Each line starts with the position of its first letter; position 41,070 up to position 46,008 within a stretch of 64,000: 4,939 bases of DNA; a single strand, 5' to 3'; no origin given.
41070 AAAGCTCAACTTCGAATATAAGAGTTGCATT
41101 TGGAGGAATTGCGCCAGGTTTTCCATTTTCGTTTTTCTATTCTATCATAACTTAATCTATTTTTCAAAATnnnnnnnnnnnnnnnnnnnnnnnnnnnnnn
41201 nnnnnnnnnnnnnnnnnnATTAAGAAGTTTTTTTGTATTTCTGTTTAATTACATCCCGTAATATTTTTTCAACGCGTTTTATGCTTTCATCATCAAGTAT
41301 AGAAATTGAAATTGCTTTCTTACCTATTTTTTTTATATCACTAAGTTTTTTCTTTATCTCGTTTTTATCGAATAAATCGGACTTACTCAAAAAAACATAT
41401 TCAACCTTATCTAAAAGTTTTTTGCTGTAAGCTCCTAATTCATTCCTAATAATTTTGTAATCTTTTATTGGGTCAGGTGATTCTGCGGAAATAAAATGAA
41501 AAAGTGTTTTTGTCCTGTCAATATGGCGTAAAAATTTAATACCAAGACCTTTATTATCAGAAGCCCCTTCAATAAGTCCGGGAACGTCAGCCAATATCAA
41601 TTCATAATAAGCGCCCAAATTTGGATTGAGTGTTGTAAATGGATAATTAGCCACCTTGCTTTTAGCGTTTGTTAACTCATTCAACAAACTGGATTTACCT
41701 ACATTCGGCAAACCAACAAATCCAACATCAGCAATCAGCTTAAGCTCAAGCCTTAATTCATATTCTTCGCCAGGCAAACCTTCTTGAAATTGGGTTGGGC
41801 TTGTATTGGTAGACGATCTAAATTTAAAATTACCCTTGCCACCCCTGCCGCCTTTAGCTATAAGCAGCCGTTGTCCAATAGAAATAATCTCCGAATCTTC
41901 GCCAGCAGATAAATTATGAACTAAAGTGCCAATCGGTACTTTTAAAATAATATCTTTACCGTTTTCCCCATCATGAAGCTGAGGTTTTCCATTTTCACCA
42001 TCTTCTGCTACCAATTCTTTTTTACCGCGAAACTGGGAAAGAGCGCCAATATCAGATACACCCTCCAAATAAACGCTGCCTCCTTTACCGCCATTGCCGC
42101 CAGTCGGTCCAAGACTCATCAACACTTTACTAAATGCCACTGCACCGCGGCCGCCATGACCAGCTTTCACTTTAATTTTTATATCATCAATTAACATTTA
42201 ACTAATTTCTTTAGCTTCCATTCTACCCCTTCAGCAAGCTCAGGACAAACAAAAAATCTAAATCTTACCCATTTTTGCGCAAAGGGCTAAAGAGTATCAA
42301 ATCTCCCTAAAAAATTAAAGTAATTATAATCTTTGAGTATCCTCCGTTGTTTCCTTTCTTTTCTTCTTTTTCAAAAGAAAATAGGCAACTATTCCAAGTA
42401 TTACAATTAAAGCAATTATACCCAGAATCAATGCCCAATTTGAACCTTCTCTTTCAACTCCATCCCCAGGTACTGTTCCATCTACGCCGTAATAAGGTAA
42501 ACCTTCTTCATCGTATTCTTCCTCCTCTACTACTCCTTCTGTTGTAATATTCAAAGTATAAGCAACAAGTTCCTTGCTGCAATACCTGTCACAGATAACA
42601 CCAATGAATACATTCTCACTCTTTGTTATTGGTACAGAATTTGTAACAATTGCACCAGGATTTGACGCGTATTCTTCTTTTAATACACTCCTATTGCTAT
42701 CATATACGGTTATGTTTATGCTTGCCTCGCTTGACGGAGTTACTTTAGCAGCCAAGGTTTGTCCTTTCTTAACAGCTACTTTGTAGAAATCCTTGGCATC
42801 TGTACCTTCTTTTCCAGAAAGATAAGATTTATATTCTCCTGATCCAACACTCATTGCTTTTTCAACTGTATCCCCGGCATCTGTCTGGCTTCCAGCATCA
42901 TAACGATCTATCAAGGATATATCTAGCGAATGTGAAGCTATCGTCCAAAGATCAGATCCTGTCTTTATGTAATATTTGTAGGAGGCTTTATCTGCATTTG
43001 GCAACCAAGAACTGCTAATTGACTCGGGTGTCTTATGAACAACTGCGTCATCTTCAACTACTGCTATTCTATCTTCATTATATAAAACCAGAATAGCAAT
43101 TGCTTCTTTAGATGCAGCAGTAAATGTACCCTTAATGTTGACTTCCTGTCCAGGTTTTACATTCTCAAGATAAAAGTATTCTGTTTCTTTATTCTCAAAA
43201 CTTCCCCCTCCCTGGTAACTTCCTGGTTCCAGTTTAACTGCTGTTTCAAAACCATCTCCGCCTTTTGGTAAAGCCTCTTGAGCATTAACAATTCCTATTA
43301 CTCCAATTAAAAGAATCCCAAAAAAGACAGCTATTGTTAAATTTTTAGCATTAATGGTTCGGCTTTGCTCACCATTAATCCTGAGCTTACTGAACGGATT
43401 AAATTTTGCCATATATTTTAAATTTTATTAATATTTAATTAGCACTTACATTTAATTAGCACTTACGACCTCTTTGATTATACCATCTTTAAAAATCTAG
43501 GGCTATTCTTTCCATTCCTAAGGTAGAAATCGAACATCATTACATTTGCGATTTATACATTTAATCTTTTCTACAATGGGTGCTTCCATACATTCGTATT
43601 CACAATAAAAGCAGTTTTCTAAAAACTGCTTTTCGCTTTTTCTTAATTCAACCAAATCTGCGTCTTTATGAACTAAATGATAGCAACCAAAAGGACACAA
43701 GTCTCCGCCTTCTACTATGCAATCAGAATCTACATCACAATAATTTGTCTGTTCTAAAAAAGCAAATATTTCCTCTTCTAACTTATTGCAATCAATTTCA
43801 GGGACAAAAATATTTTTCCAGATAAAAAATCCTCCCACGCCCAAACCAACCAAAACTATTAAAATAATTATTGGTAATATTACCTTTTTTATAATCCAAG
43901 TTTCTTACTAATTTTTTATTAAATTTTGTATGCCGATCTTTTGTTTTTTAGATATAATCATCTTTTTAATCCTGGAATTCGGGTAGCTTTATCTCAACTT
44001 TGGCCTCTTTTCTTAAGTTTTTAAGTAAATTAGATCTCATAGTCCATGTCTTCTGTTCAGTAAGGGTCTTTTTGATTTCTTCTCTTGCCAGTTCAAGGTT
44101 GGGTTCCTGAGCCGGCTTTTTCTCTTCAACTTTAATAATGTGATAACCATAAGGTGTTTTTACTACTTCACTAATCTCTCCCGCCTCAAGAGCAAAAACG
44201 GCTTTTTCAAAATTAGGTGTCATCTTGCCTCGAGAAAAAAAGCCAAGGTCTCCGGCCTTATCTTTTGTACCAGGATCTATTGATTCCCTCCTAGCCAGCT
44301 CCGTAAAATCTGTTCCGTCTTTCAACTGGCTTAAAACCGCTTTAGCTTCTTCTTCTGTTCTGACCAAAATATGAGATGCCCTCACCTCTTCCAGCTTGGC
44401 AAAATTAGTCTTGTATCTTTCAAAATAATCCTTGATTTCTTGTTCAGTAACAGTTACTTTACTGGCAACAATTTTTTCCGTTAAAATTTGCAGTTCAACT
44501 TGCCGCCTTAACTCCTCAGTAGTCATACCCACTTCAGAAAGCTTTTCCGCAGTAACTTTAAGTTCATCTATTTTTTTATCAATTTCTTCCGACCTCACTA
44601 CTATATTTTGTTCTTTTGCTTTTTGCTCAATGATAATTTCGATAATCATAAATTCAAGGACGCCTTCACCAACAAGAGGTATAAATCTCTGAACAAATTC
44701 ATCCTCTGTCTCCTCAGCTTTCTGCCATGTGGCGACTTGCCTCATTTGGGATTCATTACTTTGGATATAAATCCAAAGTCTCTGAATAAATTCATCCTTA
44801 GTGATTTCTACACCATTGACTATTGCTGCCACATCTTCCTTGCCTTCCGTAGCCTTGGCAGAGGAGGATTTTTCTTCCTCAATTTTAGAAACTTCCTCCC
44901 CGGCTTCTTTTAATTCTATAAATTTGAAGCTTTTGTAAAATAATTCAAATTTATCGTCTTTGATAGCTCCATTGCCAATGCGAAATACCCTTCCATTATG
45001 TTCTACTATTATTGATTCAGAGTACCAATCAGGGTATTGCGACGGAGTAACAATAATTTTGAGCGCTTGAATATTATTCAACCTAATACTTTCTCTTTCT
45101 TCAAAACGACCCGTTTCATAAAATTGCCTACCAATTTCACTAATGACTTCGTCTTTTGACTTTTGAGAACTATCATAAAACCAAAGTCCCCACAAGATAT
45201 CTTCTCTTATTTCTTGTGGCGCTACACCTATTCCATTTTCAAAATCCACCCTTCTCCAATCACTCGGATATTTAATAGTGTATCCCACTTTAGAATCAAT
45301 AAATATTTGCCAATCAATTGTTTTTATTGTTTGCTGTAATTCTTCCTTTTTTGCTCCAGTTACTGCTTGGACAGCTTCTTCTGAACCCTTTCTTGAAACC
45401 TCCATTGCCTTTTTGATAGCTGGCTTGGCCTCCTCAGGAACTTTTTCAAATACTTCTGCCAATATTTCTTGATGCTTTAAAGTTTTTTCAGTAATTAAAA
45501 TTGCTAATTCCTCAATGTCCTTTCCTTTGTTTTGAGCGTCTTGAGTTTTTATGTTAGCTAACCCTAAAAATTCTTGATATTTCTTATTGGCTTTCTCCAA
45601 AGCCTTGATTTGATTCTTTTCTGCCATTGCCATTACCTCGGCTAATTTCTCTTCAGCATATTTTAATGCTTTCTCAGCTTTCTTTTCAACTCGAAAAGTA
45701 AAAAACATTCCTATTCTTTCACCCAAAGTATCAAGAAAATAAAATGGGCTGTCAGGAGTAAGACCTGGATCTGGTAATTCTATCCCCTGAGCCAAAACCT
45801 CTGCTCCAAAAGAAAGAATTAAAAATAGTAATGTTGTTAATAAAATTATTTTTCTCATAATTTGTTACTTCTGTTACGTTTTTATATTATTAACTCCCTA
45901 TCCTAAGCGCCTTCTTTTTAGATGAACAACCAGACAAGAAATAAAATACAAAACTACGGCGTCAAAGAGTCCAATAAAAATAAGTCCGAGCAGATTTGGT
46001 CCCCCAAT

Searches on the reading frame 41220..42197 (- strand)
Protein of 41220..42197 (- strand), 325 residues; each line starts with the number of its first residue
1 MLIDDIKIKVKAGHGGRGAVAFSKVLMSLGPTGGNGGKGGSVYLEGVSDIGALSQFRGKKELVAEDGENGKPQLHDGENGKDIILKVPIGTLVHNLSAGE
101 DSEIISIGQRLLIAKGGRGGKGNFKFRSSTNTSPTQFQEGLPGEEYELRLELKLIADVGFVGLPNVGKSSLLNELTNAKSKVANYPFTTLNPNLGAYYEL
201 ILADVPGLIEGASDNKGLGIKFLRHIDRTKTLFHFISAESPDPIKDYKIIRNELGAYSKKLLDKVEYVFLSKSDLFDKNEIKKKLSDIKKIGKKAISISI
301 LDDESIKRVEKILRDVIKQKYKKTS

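Call 71: search_protein_families(library=pfam, proteins=[window:41220-42197:-], max_evalue=0.00001)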
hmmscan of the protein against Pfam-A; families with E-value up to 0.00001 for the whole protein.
window:41220-42197:- (325 aa): 4 families
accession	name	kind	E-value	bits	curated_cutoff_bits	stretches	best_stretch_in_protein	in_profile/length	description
PF01018.28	GTP1_OBG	-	1.2e-43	148.8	27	1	3-154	1-155/155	GTP1/OBG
PF01926.29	MMR_HSR1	-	9.5e-24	84.1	21.9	1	157-260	1-102/113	50S ribosome-binding GTPase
PF02421.24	FeoB_N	-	3.4e-10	40.1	27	1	158-208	3-57/156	Ferrous iron transport protein B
PF03193.22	RsgA_GTPase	-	2.4e-06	27.9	30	0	267-315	57-106/174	RsgA GTPase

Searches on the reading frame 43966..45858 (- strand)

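Call 54: search_protein_families(library=pfam, proteins=[window:43966-45858:-], max_evalue=0.00001)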
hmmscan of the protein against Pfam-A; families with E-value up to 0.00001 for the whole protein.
window:43966-45858:- (630 aa): 6 families
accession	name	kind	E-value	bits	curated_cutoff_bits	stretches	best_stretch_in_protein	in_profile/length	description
PF13616.12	Rotamase_3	-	1e-26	94.2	22.5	1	488-581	12-116/116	PPIC-type PPIASE domain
PF00639.27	Rotamase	-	2.6e-24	86.5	21.7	1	500-578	17-96/97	PPIC-type PPIASE domain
PF13145.12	Rotamase_2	-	3.8e-23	83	27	1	470-593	1-121/121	PPIC-type PPIASE domain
PF18915.5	DUF5667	-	2.3e-20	73.3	27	1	32-143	1-99/99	Domain of unknown function (DUF5667)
PF13624.11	SurA_N_3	-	5.1e-06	26.9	27.2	1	338-463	35-161/162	SurA-like N-terminal domain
PF13623.11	SurA_N_2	-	6.6e-06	26.5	28.5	1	336-434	35-123/145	SurA-like N-terminal domain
